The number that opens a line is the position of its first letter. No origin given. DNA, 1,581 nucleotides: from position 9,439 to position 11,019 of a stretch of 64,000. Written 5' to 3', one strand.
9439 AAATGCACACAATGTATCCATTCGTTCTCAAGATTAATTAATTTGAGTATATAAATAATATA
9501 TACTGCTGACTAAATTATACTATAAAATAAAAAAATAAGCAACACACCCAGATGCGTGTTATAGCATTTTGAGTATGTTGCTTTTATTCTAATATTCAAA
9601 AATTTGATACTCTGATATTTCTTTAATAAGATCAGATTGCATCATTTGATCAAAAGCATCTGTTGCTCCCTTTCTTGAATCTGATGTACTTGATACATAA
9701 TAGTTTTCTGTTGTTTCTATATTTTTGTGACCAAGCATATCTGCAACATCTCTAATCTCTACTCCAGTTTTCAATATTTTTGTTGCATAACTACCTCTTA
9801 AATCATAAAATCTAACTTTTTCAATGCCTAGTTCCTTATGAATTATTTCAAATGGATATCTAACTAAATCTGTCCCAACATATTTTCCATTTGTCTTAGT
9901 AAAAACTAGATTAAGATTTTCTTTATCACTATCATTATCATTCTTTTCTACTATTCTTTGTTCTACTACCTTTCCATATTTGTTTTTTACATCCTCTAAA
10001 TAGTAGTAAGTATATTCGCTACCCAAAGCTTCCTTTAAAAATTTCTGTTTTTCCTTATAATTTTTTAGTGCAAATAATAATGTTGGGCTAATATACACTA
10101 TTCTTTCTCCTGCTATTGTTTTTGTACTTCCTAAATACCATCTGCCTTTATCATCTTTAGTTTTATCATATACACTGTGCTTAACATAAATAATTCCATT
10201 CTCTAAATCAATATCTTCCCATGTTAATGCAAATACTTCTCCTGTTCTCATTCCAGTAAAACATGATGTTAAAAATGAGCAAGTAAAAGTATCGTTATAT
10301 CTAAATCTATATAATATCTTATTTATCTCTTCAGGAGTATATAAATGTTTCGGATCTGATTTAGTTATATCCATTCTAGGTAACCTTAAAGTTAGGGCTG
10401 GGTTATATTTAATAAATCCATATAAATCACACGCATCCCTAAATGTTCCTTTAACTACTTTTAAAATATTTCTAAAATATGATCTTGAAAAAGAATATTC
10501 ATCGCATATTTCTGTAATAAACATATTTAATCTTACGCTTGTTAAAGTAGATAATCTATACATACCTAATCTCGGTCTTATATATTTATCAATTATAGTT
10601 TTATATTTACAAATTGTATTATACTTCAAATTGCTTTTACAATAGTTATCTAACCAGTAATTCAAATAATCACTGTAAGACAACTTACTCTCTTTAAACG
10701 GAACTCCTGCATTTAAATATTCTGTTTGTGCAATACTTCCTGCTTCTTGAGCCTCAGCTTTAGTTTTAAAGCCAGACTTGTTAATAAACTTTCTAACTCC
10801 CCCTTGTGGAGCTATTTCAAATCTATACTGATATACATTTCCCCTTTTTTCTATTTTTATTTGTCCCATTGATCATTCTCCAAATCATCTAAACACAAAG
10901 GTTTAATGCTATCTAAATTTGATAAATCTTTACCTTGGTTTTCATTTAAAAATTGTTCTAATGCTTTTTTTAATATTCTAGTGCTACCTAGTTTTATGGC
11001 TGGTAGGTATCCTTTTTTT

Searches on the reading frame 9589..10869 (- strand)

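Call 9: search_protein_families(library=pfam, proteins=[window:9589-10869:-], max_evalue=0.001)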
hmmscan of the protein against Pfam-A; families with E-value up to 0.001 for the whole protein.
window:9589-10869:- (426 aa): 3 families
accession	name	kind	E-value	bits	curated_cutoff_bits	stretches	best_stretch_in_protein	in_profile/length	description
PF00589.27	Phage_integrase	-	7.6e-21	75.1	27.1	1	202-393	31-168/172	Phage integrase family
PF14659.12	Phage_int_SAM_3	-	2.6e-11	44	22.6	1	65-119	2-55/58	Phage integrase, N-terminal SAM-like domain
PF14657.12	Arm-DNA-bind_4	-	9.7e-06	25.5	22.3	1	13-43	2-34/47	Arm DNA-binding domain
